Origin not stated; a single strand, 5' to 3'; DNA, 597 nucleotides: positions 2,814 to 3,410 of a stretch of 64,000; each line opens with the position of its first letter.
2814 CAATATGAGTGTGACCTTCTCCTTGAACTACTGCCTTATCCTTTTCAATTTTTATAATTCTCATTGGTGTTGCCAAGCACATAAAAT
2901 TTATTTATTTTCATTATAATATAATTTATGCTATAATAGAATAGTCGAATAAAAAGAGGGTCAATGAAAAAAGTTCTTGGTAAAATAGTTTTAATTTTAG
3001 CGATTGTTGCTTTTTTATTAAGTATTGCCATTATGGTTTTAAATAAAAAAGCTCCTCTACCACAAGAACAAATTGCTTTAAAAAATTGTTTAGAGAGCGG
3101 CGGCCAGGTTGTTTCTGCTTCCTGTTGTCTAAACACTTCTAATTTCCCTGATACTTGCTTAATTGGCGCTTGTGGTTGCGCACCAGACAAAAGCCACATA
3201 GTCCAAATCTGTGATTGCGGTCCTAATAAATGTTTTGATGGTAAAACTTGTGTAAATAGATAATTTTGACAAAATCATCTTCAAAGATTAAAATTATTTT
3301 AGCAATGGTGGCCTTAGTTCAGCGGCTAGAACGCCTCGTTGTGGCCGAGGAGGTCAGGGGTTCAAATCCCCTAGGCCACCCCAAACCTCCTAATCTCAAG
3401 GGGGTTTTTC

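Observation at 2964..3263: Cys-dense (10 Cys / ~55 aa) exported mini-protein next to tRNA-His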

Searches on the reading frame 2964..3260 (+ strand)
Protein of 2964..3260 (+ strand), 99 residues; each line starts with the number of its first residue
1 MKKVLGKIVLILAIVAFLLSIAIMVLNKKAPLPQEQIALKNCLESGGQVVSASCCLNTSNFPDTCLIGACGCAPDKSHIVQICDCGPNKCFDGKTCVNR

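Call 4: search_protein_families(library=pfam, proteins=[window:2964-3260:+], max_evalue=10)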
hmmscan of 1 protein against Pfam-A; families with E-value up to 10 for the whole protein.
window:2964-3260:+ (99 aa): 1 family
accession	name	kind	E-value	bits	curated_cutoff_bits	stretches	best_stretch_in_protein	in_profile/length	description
PF20087.4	DUF6479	-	0.049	14.5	25.4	1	4-36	25-57/120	Family of unknown function (DUF6479)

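Call 5: search_protein_families(library=ncbifam, proteins=[window:2964-3260:+], max_evalue=10)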
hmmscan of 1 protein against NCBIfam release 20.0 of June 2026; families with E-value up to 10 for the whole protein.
window:2964-3260:+ (99 aa): 1 family
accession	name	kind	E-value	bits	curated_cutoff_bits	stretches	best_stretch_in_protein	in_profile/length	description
NF002634.0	PRK02304.1-3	equivalog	0.078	12.7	170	1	10-50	68-108/182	adenine phosphoribosyltransferase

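Call 6: find_homologous_proteins(query=window:2964-3260:+, max_evalue=10)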
Query window:2964-3260:+ (99 aa): 3 proteins with E <= 10 among 16 candidates.
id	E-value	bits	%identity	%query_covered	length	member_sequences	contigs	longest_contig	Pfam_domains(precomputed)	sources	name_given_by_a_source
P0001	9.8e-59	214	100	100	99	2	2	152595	-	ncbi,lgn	ncbi:MAG: hypothetical protein ACP5IX_00435 [Patescibacteria group bacterium]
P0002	2.4e-43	164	73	100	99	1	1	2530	-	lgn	-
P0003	7.9e-32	127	59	100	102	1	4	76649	-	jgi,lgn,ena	-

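Call 9: search_solved_structures(query=A1, max_evalue=10, show_alignments=3)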
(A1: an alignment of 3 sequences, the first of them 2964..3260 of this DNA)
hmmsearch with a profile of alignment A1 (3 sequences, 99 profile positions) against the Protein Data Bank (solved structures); distinct sequences matched with E-value up to 10: 4.
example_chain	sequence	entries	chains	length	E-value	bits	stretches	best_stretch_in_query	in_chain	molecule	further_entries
2nlq_A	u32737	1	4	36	0.53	13.8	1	41-73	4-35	Beta-defensin 1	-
1fas_A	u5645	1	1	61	3.9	11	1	52-90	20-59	FASCICULIN 1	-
1b41_B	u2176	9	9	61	6.3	10.3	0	52-90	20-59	FASCICULIN-2 | FASCICULIN II | FASCICULIN 2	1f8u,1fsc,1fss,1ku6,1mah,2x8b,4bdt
6u8y_G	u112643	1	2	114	9.5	9.7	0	4-37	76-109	Monovalent cation/H+ antiporter subunit C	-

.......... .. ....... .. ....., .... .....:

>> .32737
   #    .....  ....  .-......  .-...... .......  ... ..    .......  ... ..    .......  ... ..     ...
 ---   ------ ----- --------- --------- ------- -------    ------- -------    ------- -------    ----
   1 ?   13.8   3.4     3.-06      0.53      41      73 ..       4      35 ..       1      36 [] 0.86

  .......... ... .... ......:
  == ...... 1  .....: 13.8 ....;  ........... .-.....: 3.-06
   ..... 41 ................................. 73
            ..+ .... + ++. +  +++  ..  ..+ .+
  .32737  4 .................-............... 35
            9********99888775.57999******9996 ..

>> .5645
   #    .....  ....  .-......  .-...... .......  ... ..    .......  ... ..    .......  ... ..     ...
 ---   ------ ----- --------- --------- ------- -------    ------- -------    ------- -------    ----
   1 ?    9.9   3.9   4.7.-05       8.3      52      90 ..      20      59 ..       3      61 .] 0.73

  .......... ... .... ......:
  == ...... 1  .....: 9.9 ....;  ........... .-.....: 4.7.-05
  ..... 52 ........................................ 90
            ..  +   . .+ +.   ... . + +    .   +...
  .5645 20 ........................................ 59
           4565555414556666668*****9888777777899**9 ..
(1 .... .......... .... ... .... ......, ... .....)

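Call 11: find_encoding_contigs(protein=P0003, flank=6000, max_places=6)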
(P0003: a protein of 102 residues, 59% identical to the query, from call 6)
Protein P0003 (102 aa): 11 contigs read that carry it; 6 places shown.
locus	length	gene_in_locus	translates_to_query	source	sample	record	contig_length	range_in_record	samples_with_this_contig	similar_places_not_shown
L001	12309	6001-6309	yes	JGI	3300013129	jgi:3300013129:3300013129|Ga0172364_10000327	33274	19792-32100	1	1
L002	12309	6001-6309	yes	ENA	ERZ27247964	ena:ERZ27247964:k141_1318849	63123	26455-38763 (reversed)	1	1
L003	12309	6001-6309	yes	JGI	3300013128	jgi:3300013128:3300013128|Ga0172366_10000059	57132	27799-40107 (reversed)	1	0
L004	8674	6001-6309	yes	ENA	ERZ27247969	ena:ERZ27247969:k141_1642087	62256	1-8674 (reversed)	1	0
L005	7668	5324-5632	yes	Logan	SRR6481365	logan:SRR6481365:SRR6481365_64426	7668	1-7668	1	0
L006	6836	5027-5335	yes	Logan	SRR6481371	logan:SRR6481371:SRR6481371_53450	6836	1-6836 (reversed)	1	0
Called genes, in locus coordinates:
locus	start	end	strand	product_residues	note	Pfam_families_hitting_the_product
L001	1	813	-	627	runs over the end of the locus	PF00483:NTP_transferase, PF02195:ParB_N, PF17762:HTH_ParB, PF23552:ParB_C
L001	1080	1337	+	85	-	-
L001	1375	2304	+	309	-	PF13187:Fer4_9 (faint), PF13534:Fer4_17 (faint), PF14697:Fer4_21 (faint), PF25160:LdpA_Fe-S-bd (faint), PF00037:Fer4 (faint), PF12797:Fer4_2 (faint), PF13183:Fer4_8 (weak), PF17179:Fer4_22, +1 more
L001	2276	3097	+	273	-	PF00970:FAD_binding_6 (weak), PF00175:NAD_binding_1, PF10418:DHODB_Fe-S_bind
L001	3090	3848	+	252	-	PF01058:Oxidored_q6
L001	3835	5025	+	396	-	PF00374:NiFeSe_Hases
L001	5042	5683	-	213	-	PF19927:DUF6390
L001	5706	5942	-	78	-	PF01455:HupF_HypC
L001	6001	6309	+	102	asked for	-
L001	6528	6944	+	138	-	-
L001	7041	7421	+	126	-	-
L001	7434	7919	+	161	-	-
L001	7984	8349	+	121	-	-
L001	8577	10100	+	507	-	PF12072:RNase_Y_N, PF00013:KH_1, PF08668:HDOD (faint), PF01966:HD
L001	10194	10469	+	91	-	PF00216:Bac_DNA_binding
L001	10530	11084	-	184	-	PF04542:Sigma70_r2, PF08281:Sigma70_r4_2, PF04545:Sigma70_r4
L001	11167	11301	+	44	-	PF00468:Ribosomal_L34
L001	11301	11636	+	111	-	PF00825:Ribonuclease_P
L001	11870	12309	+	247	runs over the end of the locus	PF02096:60KD_IMP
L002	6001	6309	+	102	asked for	-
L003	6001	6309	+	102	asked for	-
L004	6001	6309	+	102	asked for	-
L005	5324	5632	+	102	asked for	-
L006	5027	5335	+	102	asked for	-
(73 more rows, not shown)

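Call 12: find_encoding_contigs(protein=P0002, flank=6000, max_places=4)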
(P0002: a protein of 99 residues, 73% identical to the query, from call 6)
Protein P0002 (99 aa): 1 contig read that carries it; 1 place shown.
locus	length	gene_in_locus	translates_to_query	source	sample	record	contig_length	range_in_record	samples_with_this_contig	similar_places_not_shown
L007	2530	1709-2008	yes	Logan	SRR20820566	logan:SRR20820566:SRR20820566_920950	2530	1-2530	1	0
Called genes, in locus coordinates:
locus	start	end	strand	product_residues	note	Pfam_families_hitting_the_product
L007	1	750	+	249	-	?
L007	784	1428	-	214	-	PF19927:DUF6390 (weak)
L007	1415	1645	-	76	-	PF01455:HupF_HypC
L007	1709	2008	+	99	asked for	-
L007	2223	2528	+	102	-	?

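Call 14: predict_structure(alignment_id=A1)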
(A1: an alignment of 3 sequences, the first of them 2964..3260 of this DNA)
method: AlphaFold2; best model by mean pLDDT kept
length: 99 residues; sequences in the alignment: 3
mean_pLDDT: 55.1   pTM: 0.30
mean pLDDT of the five models: 55.1, 54.1, 53.0, 52.5, 51.3
residues with pLDDT >= 90: 3; 70-90: 18; 50-70: 36; < 50: 42
segments of 3 or more residues with pLDDT < 50: 52-84, 87-90, 93-95
pLDDT, mean of each block of 10 residues (from residue 1): 74 88 66 55 56 45 33 35 47 50
secondary structure, 60 per line:
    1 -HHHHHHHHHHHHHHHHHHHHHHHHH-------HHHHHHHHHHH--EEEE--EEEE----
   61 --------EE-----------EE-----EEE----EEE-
elements in order: H2-26 H34-44 E47-50 E53-56 E89-91 E96-98

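Call 17: search_protein_representatives(alignment_id=A1)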
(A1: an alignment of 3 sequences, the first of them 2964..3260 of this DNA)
Query: 3 sequences, 99 profile positions. Proteins with E-value up to 0.001 (for the whole library): 876; up to 1e-10: 528; up to 1e-30: 14. The best 150 are listed.
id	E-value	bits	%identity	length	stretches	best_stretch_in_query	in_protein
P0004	1.4e-57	208.1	-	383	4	40-97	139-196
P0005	2.1e-48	178.7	-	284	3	38-97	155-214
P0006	1.5e-43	163.1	-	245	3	41-97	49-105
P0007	1.1e-39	150.8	-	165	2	7-97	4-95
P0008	7.4e-38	144.9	-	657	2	39-96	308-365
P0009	9.5e-36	138.1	-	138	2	42-99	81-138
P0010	1.5e-35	137.5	-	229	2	40-98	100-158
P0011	7.0e-35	135.3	-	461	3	39-94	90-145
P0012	2.6e-32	127.1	-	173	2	39-96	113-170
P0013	1.0e-31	125.1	-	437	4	27-92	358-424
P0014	2.7e-31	123.8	-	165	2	40-98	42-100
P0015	2.9e-31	123.7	-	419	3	41-94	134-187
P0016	3.7e-31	123.4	-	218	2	41-94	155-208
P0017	5.9e-31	122.7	-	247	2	39-97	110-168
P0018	2.1e-30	121.0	-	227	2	41-95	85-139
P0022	7.3e-29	116.0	-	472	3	41-97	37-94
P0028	3.4e-25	104.2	-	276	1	8-99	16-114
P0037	1.6e-22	95.6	-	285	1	11-97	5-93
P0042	3.7e-22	94.5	-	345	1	6-97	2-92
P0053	2.3e-21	91.9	-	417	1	5-97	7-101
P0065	2.1e-20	88.9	-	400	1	8-97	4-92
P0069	2.4e-20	88.7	-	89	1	28-99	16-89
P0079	7.4e-20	87.1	-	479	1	38-97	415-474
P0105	9.6e-19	83.5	-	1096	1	22-97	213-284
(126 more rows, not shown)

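Call 28: find_encoding_contigs(protein=P0069, flank=5000, max_places=2)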
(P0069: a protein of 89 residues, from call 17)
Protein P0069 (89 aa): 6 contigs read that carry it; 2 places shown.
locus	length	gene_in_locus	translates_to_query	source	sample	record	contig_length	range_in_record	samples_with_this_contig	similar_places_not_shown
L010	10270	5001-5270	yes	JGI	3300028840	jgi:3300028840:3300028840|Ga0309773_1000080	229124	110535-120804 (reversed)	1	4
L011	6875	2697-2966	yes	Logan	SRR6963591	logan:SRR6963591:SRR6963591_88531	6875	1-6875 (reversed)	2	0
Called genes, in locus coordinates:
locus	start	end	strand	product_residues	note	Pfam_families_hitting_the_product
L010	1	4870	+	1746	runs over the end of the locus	PF10102:DUF2341 (weak), PF07581:Glug (faint), PF13385:Laminin_G_3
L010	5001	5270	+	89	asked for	-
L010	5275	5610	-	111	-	PF01336:tRNA_anti-codon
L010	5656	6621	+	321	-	PF00579:tRNA-synt_1b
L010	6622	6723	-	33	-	-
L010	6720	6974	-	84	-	-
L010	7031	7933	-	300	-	PF03193:RsgA_GTPase (faint), PF12631:MnmE_helical (weak), PF01926:MMR_HSR1, PF02421:FeoB_N, PF16897:MMR_HSR1_Xtn (faint), PF02824:TGS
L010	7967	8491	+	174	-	PF02245:Pur_DNA_glyco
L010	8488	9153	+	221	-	PF01902:Diphthami_syn_2_N, PF28410:Diphthami_syn_2_C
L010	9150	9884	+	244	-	-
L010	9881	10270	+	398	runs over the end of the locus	PF00675:Peptidase_M16, PF05193:Peptidase_M16_C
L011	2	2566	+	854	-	?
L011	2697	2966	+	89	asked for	-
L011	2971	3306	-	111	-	PF01336:tRNA_anti-codon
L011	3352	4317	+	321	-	PF00579:tRNA-synt_1b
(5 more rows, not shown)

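Call 34: search_protein_families(library=pfam, proteins=[P0008, P0028, P0037, P0042, P0053, P0065, P0079, P0105, P0010, P0022], max_evalue=0.01)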
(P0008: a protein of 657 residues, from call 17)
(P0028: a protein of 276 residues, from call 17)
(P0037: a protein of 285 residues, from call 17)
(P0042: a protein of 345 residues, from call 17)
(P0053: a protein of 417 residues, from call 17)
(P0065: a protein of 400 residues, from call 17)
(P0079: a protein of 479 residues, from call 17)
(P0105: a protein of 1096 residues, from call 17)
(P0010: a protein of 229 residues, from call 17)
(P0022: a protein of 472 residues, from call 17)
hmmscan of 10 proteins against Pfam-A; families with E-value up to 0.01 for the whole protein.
P0008 (657 aa): 0 families

P0028 (276 aa): 0 families

P0037 (285 aa): 0 families

P0042 (345 aa): 1 family
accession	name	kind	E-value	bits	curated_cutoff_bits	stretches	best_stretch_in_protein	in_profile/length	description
PF09947.15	DUF2180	-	0.00034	21.1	22.2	1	260-292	5-36/68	Uncharacterized protein conserved in archaea (DUF2180)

P0053 (417 aa): 1 family
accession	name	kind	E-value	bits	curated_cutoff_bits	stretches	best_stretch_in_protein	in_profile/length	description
PF09394.16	Inhibitor_I42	-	1e-22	80.6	27.2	1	328-416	3-91/91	Chagasin family peptidase inhibitor I42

P0065 (400 aa): 1 family
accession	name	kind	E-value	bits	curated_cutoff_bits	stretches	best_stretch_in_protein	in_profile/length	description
PF18933.6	PsbP_2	-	1.6e-05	25.4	27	1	228-397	38-184/184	PsbP-like protein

P0079 (479 aa): 2 families
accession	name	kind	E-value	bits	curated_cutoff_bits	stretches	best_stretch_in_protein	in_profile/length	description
PF03160.20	Calx-beta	-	6.9e-41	139.4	27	2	281-395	1-119/119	Calx-beta domain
PF13091.12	PLDc_2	-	2.7e-11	43.9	27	1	4-72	67-132/132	PLD-like domain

P0105 (1096 aa): 2 families
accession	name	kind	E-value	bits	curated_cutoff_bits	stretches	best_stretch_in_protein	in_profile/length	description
PF16656.11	Pur_ac_phosph_N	-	7.9e-09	36.4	30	1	816-899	12-93/93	Purple acid Phosphatase, N-terminal domain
PF07457.16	DUF1516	-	0.0049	17.4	30.5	1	1014-1093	6-88/108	Protein of unknown function (DUF1516)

P0010 (229 aa): 2 families
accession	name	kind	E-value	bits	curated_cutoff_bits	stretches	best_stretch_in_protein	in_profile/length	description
PF00036.39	EF-hand_1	-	0.00039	20.2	25.4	0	42-57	10-25/29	EF hand domain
PF13405.12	EF-hand_6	-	0.0031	17.5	25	0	73-91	9-27/30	EF-hand domain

P0022 (472 aa): 0 families

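Call 38: list_cluster_members(proteins=[P0004, P0005, P0006, P0007, P0008, P0011, P0022, P0053, P0079, P0105])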
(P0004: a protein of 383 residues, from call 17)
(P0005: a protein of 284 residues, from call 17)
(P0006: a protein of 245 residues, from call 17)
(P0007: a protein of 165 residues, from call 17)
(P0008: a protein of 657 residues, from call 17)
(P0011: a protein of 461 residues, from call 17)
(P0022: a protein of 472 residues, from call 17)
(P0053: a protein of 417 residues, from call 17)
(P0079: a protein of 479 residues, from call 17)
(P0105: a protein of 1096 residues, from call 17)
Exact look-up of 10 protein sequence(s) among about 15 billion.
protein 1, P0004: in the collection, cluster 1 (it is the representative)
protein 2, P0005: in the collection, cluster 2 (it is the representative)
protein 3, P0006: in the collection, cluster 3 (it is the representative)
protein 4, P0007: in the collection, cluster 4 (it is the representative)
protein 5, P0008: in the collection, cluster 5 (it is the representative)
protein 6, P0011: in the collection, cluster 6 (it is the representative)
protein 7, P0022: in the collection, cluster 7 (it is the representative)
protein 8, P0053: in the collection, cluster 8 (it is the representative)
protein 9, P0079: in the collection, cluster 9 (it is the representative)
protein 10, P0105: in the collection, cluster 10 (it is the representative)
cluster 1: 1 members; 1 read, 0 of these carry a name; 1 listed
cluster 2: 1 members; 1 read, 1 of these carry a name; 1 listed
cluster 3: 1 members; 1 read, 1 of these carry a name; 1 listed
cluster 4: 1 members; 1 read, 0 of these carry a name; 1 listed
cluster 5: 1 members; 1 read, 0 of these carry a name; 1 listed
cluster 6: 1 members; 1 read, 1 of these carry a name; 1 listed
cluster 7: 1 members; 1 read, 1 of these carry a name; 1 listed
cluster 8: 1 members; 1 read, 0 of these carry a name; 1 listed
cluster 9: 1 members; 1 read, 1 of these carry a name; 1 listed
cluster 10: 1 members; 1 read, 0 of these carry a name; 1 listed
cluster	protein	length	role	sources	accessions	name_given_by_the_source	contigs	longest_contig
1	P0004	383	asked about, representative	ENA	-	-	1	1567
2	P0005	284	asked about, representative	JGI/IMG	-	hypothetical protein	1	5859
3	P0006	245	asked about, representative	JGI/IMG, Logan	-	hypothetical protein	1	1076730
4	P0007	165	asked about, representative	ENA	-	-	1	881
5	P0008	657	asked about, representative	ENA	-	-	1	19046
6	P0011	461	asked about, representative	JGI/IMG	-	hypothetical protein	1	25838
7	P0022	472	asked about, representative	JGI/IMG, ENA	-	hypothetical protein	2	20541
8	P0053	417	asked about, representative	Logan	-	-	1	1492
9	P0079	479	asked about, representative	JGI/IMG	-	hypothetical protein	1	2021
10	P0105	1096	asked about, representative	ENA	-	-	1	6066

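Call 43: find_related_loci(query=A3, collection=genome_contigs, flank=5000)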
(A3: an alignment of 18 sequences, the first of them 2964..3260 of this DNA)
Query A3 (99 aa) in genome_contigs; peptide patterns used: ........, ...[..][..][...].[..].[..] (x = any residue, [..] = any of these).
164 stretches matched a pattern; 120 encode a relative of the query (tblastn E <= 1e-3); the best 80 are kept; 80 distinct loci.
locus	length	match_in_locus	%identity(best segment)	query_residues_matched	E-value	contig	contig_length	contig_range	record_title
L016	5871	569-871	45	1-99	6e-27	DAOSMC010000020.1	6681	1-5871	MAG TPA_asm: Candidatus Paceibacterota bacterium isolate AMR_MDS_1607 NODE_12614_length_6681_cov_20.742529, whole genome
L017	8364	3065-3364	45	2-98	3e-25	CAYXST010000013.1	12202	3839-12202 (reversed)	MAG TPA_asm: uncultured Candidatus Saccharibacteria bacterium isolate binchicken_co387_104 genome assembly, contig: NODE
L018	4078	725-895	61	42-98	1e-24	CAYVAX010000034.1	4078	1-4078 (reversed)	MAG TPA_asm: uncultured Candidatus Saccharibacteria bacterium isolate binchicken_co17_257 genome assembly, contig: NODE_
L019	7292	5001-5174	66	41-98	1e-24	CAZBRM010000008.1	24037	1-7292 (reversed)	MAG TPA_asm: uncultured Candidatus Saccharibacteria bacterium isolate SRP178699_co1_639 genome assembly, contig: NODE_24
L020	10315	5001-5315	48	1-99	8e-25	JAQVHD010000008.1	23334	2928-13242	MAG: Candidatus Paceibacterota bacterium isolate STE_198 NODE_4690_length_23334_cov_26.293618_Sandtown_E, whole genome s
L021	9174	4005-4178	60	42-99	2e-24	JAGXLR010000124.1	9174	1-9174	MAG: Desulfobacterales bacterium isolate GSL_CB2_4 NODE_1001_length_9174_cov_9.99558, whole genome shotgun sequence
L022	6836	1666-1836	61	42-98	2e-24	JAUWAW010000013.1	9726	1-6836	MAG: Candidatus Nealsonbacteria bacterium isolate CSMAG_1304 CSMAG_1304_k141_243181_length_9726_cov_10.9770, whole genom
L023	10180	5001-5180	62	40-99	5e-24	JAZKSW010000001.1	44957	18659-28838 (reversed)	MAG: Candidatus Paceibacterota bacterium isolate NA-5cm_bin.13 NODE_164_length_44957_cov_7.341076, whole genome shotgun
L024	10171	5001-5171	65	42-98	6e-24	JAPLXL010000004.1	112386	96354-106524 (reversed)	MAG: Candidatus Nealsonbacteria bacterium isolate LacPavin_0920_SED4_MAG_36_17 LacPavin_0920_SED4_scaffold_3276034, whol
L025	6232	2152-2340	55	32-97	9e-24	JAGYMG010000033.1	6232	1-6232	Bacterium isolate M55B113 33, whole genome shotgun sequence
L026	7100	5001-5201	54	33-98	1e-23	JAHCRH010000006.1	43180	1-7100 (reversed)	MAG: Patescibacteria group bacterium isolate CR_Bin_053 NODE_6_length_43180_cov_11.111384, whole genome shotgun sequence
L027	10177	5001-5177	59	40-98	3e-23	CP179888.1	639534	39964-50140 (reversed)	MAG: Candidatus Nealsonbacteria bacterium isolate ER9H13parc1 chromosome, complete genome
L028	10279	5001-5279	45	7-97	5e-23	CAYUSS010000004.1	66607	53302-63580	MAG TPA_asm: uncultured Candidatus Saccharibacteria bacterium isolate binchicken_co34_299 genome assembly, contig: NODE_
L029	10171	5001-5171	56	42-98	6e-23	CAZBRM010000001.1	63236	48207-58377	MAG TPA_asm: uncultured Candidatus Saccharibacteria bacterium isolate SRP178699_co1_639 genome assembly, contig: NODE_36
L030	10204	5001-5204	53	29-96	7e-23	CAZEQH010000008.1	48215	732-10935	MAG TPA_asm: uncultured Candidatus Saccharibacteria bacterium isolate binchicken_co151_87 genome assembly, contig: NODE_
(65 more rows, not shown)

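Call 55: search_protein_families(library=pfam, alignment_id=A4, max_evalue=0.001)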
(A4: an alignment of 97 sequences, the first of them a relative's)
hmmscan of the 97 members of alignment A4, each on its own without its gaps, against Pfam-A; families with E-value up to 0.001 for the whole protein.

A. member 1, P0004 (383 aa): 0 families

B. families by the number of members that match (of 97 scanned): 27 families (the first 25 are shown)
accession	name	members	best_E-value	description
PF18933.6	PsbP_2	8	7.6e-10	PsbP-like protein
PF14321.11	DUF4382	3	4.1e-26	Domain of unknown function (DUF4382)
PF18915.5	DUF5667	2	2.3e-24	Domain of unknown function (DUF5667)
PF00565.23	SNase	2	3.9e-23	Staphylococcal nuclease homologue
PF03891.20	DUF333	2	2.3e-20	Domain of unknown function (DUF333)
PF10648.15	Gmad2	2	1.4e-13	Immunoglobulin-like domain of bacterial spore germination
PF00036.39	EF-hand_1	2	6.6e-07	EF hand domain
PF03160.20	Calx-beta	1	6.9e-41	Calx-beta domain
PF09394.16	Inhibitor_I42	1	1e-22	Chagasin family peptidase inhibitor I42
PF01471.23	PG_binding_1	1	1.3e-12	Putative peptidoglycan binding domain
PF13091.12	PLDc_2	1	2.7e-11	PLD-like domain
PF00127.26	Copper-bind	1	3.3e-09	Copper binding proteins, plastocyanin/azurin family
PF23843.2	DUF7210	1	7.8e-09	Domain of unknown function (DUF7210)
PF16656.11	Pur_ac_phosph_N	1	7.9e-09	Purple acid Phosphatase, N-terminal domain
PF13473.12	Cupredoxin_1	1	1.7e-08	Cupredoxin-like domain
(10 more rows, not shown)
